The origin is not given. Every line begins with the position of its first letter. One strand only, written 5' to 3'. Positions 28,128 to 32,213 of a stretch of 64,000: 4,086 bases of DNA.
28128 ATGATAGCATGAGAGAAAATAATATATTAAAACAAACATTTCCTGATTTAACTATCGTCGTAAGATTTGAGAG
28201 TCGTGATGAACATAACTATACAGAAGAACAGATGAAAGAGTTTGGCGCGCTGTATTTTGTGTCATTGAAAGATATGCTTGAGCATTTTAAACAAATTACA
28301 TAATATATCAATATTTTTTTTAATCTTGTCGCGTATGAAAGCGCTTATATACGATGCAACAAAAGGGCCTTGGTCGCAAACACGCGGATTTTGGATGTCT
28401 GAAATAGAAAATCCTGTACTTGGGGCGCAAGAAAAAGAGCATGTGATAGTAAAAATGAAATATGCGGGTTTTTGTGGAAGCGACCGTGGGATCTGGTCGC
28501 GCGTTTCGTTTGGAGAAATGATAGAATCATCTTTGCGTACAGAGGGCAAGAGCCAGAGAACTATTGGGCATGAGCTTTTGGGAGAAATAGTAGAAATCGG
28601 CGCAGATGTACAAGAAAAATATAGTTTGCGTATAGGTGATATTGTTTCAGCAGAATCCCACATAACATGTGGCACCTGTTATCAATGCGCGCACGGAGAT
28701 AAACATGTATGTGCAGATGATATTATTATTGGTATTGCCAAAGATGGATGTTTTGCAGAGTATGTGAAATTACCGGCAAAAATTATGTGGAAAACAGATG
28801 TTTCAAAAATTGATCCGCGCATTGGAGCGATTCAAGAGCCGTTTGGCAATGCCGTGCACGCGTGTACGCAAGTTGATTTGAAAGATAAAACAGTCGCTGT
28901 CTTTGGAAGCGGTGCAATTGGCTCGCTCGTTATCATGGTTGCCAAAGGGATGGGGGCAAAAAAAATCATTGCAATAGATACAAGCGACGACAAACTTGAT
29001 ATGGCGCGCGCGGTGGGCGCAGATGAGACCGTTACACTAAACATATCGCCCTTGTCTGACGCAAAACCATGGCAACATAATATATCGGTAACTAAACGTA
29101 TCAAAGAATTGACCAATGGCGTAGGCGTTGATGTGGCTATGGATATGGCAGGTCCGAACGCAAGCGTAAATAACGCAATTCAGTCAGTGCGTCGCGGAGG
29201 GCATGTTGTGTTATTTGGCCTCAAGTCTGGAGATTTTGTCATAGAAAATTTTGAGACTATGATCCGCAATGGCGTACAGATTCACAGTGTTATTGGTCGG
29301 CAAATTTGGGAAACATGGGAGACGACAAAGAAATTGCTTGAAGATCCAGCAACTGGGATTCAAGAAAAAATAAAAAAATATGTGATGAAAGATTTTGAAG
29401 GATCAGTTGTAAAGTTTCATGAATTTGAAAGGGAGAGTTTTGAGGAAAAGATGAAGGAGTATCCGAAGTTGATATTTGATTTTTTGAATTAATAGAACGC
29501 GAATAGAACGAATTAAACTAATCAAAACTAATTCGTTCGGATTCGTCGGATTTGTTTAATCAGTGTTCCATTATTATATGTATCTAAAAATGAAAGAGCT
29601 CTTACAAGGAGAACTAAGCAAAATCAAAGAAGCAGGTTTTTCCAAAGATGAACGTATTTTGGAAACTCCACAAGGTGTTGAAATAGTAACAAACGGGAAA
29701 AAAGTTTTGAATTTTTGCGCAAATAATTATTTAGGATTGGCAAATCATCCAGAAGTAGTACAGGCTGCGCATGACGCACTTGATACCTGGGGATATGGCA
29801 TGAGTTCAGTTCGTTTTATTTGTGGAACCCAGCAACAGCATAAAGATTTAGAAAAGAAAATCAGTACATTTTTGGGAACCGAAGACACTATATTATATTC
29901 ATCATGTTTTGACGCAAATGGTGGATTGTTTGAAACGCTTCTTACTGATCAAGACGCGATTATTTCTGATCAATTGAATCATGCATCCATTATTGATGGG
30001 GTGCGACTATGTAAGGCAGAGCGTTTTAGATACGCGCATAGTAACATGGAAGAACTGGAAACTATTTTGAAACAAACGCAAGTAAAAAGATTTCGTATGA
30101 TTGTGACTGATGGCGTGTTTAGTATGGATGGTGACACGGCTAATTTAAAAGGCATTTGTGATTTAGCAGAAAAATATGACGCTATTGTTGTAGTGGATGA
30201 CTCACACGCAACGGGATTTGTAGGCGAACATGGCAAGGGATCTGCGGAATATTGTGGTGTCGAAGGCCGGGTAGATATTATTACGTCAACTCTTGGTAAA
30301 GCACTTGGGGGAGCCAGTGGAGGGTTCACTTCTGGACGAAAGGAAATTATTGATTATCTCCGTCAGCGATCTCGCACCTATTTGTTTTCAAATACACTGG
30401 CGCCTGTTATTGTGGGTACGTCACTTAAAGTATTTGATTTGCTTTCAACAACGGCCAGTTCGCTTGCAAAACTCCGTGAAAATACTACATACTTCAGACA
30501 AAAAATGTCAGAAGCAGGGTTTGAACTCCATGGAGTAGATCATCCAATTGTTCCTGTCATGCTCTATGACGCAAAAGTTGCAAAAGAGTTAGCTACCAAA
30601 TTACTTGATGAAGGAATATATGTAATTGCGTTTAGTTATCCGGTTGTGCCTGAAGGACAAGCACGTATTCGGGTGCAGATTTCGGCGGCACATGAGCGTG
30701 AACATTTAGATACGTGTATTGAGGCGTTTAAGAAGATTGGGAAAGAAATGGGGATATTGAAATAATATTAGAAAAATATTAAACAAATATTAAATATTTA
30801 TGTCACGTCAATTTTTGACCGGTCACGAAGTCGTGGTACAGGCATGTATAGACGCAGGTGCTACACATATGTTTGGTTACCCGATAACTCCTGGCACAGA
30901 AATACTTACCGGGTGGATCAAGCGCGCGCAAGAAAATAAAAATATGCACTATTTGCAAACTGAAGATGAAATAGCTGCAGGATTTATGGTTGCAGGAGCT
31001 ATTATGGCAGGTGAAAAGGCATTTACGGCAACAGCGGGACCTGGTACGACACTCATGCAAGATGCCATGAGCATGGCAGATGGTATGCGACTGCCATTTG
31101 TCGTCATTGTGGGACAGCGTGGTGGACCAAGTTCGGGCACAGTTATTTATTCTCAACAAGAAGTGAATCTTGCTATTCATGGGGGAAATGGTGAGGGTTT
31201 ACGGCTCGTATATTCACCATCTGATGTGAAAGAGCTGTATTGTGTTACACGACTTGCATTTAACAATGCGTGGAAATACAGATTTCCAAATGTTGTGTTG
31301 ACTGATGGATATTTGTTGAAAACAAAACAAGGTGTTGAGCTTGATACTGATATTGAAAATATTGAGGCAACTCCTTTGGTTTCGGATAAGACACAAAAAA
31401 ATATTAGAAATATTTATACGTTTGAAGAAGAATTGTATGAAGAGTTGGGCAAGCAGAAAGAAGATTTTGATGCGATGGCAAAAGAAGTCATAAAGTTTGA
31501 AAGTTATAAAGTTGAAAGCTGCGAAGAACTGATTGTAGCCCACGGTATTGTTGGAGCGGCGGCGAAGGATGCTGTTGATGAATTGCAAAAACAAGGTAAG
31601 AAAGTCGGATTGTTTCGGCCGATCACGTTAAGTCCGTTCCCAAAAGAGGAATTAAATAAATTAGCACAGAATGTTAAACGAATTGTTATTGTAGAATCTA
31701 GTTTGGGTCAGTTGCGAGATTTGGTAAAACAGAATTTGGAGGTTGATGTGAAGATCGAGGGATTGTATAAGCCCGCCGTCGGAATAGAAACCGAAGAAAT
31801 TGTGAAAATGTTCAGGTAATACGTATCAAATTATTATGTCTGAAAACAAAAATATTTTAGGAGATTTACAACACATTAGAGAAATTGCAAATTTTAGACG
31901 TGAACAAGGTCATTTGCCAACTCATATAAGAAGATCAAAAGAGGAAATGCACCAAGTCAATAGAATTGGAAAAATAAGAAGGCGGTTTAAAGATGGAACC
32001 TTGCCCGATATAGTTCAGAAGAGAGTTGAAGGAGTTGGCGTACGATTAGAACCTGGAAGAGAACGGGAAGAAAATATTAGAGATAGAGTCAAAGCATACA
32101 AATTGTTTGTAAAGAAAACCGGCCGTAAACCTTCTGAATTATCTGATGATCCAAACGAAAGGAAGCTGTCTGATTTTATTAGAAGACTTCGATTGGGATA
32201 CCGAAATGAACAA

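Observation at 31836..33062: Foreign-looking HA-repeat basic protein inserted between the alpha and beta genes of the 2-oxoacid:ferredoxin oxidoreductase operon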

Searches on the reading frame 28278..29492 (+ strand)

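Call 3: search_protein_families(library=pfam, proteins=[window:28278-29492:+], max_evalue=1)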
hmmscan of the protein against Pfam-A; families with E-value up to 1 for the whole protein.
window:28278-29492:+ (404 aa): 9 families
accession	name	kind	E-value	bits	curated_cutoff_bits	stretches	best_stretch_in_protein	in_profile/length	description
PF00107.32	ADH_zinc_N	-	3.1e-26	92.3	31.8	1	213-354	1-127/129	Zinc-binding dehydrogenase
PF08240.17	ADH_N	-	7.8e-20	71.5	23.5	1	53-172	2-101/104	Alcohol dehydrogenase GroES-like domain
PF02826.25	2-Hacid_dh_C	-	1.9e-05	24.6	25.1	1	196-247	29-79/178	D-isomer specific 2-hydroxyacid dehydrogenase, NAD binding domain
PF00899.27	ThiF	-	0.00063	19.4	28.1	1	197-235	14-52/238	ThiF family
PF16912.11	Glu_dehyd_C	-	0.0026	17.7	34.9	1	197-318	25-134/211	Glucose dehydrogenase C-terminus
PF01262.27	AlaDh_PNT_C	-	0.0085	16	23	1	187-249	11-74/214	Alanine dehydrogenase/PNT, C-terminal domain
PF00208.27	ELFV_dehydrog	-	0.012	15.8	23.4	1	195-238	24-66/241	Glutamate/Leucine/Phenylalanine/Valine dehydrogenase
PF06791.18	TMP_2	-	0.014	15.5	30.2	1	297-366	125-194/208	Prophage tail length tape measure protein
PF13602.12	ADH_zinc_N_2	-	0.12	13.8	27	1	276-318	16-57/134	Zinc-binding dehydrogenase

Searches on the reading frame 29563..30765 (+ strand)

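Call 3: search_protein_families(library=pfam, proteins=[window:29563-30765:+], max_evalue=1)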
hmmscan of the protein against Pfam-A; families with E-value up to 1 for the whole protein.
window:29563-30765:+ (400 aa): 8 families
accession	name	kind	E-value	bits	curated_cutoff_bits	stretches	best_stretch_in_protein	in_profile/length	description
PF00155.27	Aminotran_1_2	-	2e-66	225.1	19.7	1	46-389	1-361/361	Aminotransferase class I and II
PF00202.27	Aminotran_3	-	3.6e-06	26.4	30.5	1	193-392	211-402/403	Aminotransferase class-III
PF00464.25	SHMT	-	0.00096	18.3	27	1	163-263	156-249/399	Serine hydroxymethyltransferase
PF00266.25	Aminotran_5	-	0.0056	16.1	21.5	1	88-216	40-179/371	Aminotransferase class-V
PF01053.26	Cys_Met_Meta_PP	-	0.017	14.2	27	1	93-220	54-181/381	Cys/Met metabolism PLP-dependent enzyme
PF01212.27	Beta_elim_lyase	-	0.026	14.3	27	1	88-269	29-222/288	Beta-eliminating lyase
PF01041.23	DegT_DnrJ_EryC1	-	0.14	11.8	19.8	1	92-219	25-152/360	DegT/DnrJ/EryC1/StrS aminotransferase family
PF03841.19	SelA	-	0.16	11.4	22.8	1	236-269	203-236/367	L-seryl-tRNA selenium transferase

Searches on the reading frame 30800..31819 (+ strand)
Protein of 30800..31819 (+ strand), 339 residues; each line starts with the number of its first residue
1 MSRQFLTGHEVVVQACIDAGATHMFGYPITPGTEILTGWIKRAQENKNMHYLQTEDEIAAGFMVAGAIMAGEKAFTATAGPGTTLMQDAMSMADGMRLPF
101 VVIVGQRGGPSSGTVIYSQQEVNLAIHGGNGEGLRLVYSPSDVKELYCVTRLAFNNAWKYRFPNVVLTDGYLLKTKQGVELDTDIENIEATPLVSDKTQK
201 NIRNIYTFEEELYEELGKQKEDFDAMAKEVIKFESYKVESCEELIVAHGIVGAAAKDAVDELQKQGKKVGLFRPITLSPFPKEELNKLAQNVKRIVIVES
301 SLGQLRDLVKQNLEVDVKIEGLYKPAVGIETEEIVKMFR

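Call 3: search_protein_families(library=pfam, proteins=[window:30800-31819:+], max_evalue=1)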
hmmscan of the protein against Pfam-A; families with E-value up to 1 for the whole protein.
window:30800-31819:+ (339 aa): 4 families
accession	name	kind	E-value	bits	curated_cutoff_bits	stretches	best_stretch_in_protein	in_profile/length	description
PF01855.24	POR_N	-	1.5e-42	146.4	27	1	15-212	2-197/231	Pyruvate flavodoxin/ferredoxin oxidoreductase, thiamine diP-bdg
PF17147.9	PFOR_II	-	2.2e-17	63.7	27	1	242-314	2-79/102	Pyruvate:ferredoxin oxidoreductase core domain II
PF02776.23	TPP_enzyme_N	-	2.3e-11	44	26.8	1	7-116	2-107/119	Thiamine pyrophosphate enzyme, N-terminal TPP binding domain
PF02780.25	Transketolase_C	-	3.6e-06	27.3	25.9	1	241-300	10-69/124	Transketolase, C-terminal domain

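Call 4: search_protein_families(library=ncbifam, proteins=[window:30800-31819:+], max_evalue=1)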
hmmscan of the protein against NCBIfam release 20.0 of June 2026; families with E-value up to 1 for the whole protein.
window:30800-31819:+ (339 aa): 38 families (the best 25 are shown)
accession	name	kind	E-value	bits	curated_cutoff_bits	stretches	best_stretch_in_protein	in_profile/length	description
NF005507.0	PRK07119.1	subfamily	4.4e-72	242.8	399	1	1-324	2-330/352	3-methyl-2-oxobutanoate dehydrogenase subunit VorB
TIGR03710.1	OAFO_sf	subfamily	1.1e-64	219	482.75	2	3-189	193-378/561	2-oxoacid:acceptor oxidoreductase subunit alpha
NF006412.0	PRK08659.1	equivalog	5.6e-64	216.7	411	2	3-207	5-208/378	2-oxoacid:acceptor oxidoreductase subunit alpha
NF007206.0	PRK09627.1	equivalog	1.1e-46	159.5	579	2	7-191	7-190/375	2-oxoglutarate synthase subunit alpha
NF041170.1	Oxoac_fdxalpha_Archa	equivalog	2.5e-41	141.8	800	2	5-197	237-441/636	2-oxoacid:ferredoxin oxidoreductase subunit alpha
NF040682.1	PorA_Arch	equivalog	2.9e-28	98.9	550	2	221-301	240-321/387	pyruvate synthase subunit PorA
NF006233.0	PRK08367.1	equivalog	2e-22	79.6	625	2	4-109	5-111/394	pyruvate ferredoxin oxidoreductase subunit alpha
NF045764.1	PhenlGlyoxDHPadG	equivalog_domain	2.1e-22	79.2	700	2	233-302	260-329/398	NADH-dependent phenylglyoxylate dehydrogenase subunit alpha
NF006232.0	PRK08366.1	equivalog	1.1e-21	77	646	2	3-175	7-175/394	2-ketoisovalerate ferredoxin oxidoreductase subunit alpha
NF007201.0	PRK09622.1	equivalog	6.8e-21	74.6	590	2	14-184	25-190/405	2-oxoacid:ferredoxin oxidoreductase subunit alpha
TIGR03336.1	IOR_alpha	equivalog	9.9e-18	63.8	650.9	1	3-324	2-314/595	indolepyruvate ferredoxin oxidoreductase subunit alpha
NF045791.1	OxalOxredalpha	equivalog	3.4e-13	49.4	500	2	232-302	253-323/395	oxalate oxidoreductase subunit alpha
TIGR02176.1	pyruv_ox_red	equivalog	1.6e-11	42.8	911.35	2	231-299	255-324/1167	pyruvate:ferredoxin (flavodoxin) oxidoreductase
NF006581.0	PRK09107.1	equivalog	9e-08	30.9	974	1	4-114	9-117/595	acetolactate synthase 3 large subunit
NF006129.0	PRK08273.1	equivalog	2.9e-07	29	724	1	10-125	7-119/598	thiamine pyrophosphate-requiring protein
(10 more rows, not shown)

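Call 19: find_related_loci(query=window:30800-31819:+, collection=genome_contigs, flank=6000)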
Query window:30800-31819:+ (339 aa) in genome_contigs; peptide patterns used: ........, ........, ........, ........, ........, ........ (x = any residue, [..] = any of these).
125 stretches matched a pattern; 65 encode a relative of the query (tblastn E <= 1e-3); 65 distinct loci.
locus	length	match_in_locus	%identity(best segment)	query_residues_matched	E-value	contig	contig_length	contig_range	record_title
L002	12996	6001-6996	74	4-335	3e-174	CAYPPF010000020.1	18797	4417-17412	MAG TPA_asm: uncultured Gammaproteobacteria bacterium isolate SRP200020_co3_83 genome assembly, contig: NODE_4131_length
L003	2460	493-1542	75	3-335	0e+0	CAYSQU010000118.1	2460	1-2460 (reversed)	MAG TPA_asm: uncultured Gammaproteobacteria bacterium isolate binchicken_co387_4 genome assembly, contig: NODE_63021_len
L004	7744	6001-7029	73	3-338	2e-170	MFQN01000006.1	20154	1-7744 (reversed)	MAG: Candidatus Magasanikbacteria bacterium RIFCSPLOWO2_12_FULL_43_12 rifcsplowo2_12_scaffold_14575, whole genome shotgu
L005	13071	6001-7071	71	3-338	1e-169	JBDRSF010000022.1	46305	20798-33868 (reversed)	MAG: Candidatus Magasanikbacteria bacterium isolate MEGAHIT-group-3.130 k141_701817, whole genome shotgun sequence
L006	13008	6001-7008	74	3-336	7e-169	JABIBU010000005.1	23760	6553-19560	MAG: Candidatus Magasanikbacteria bacterium isolate SI048_bin34 k141_191991, whole genome shotgun sequence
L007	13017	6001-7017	74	2-335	1e-166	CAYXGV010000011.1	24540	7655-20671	MAG TPA_asm: uncultured Gammaproteobacteria bacterium isolate SRP178699_co1_205 genome assembly, contig: NODE_2331_lengt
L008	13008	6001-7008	74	3-338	6e-164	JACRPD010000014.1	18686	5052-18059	MAG: Candidatus Magasanikbacteria bacterium isolate NC_groundwater_1978_Pr3_S-0.2um_44_3 scaffold_53858, whole genome sh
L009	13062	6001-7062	69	3-338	1e-159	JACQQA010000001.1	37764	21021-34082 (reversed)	MAG: Candidatus Magasanikbacteria bacterium isolate NC_groundwater_1321_Ag_S-0.2um_45_150 S_p2_S4_coassembly_k141_143740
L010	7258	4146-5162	70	1-336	2e-158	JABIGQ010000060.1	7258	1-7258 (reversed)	MAG: Candidatus Magasanikbacteria bacterium isolate SI053_bin48 k141_1460875, whole genome shotgun sequence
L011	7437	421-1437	67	1-338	5e-150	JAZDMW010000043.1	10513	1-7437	MAG: Candidatus Magasanikbacteria bacterium isolate MEGAHIT-group-0.681 k141_2732620, whole genome shotgun sequence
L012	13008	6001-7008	62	2-337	9e-134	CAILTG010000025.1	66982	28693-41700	MAG: Candidatus Magasanikbacteria bacterium isolate MJ-time_bin-2094 genome assembly, contig: bin-2094:025/101, whole ge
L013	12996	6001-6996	59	2-335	9e-128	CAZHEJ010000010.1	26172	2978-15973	MAG TPA_asm: uncultured Gammaproteobacteria bacterium isolate binchicken_co266_196 genome assembly, contig: NODE_3085_le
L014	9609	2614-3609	63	3-335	2e-122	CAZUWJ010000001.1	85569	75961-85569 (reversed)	MAG TPA_asm: uncultured Gammaproteobacteria bacterium isolate SRP191223_co1_387 genome assembly, contig: NODE_110_length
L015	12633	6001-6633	79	5-215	3e-111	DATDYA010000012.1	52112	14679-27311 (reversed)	MAG TPA_asm: Patescibacteria group bacterium isolate SMAG_U8153 k141_1616547, whole genome shotgun sequence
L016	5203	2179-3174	51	4-336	1e-105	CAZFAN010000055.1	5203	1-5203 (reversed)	MAG TPA_asm: uncultured Candidatus Saccharibacteria bacterium isolate binchicken_co212_61 genome assembly, contig: NODE_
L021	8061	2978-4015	48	2-336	4e-96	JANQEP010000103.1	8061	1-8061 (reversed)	MAG: Candidatus Gastranaerophilales bacterium isolate PL23a_bin.35 k99_6074728, whole genome shotgun sequence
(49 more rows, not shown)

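Call 69: search_protein_families(library=pfam, proteins=[L012:10183-11592:+, L021:4132-4791:+], max_evalue=0.01)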
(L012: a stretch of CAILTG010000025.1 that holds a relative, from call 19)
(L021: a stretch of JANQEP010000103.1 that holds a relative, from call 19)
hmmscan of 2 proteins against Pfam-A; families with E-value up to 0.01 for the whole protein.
L012:10183-11592:+ (469 aa): 1 family
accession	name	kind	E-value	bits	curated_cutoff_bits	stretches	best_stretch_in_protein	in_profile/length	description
PF14882.11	INT_rpt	-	3.9e-08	33.9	26.5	0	434-466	2-37/55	Integrase repeat unit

L021:4132-4791:+ (219 aa): 1 family
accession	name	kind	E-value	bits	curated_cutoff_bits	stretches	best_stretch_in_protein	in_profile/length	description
PF19865.4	DUF6338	-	9.1e-06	25.8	26.5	1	9-179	10-167/205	Family of unknown function (DUF6338)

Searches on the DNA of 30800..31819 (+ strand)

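Call 102: search_rna_families(source=L015, threshold=gathering)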
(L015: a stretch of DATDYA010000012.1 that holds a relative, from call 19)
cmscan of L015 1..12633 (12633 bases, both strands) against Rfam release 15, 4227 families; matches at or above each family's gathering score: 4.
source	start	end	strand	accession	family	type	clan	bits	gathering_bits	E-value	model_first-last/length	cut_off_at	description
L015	7641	10823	+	RF02541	LSU_rRNA_bacteria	Gene; rRNA;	CL00112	1924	50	0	1-2925/2925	no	Bacterial large subunit ribosomal RNA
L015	11968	12232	+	RF00028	Intron_gpI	Intron;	-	70.6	50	1.4e-16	1-253/253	no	Group I catalytic intron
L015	9703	9888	+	RF00028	Intron_gpI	Intron;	-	57.7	50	9.5e-13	1-253/253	no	Group I catalytic intron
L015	3417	3498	+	RF00005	tRNA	Gene; tRNA;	CL00001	57.1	29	2.2e-10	1-71/71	no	tRNA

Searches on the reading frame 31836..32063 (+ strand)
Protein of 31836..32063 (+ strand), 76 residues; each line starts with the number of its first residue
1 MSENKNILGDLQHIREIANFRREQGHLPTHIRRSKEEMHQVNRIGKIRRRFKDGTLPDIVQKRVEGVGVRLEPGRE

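Call 9: search_protein_families(library=pfam, proteins=[window:31836-32063:+], max_evalue=10)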
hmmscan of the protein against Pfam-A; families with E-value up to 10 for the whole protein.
seq(76 aa): 0 families
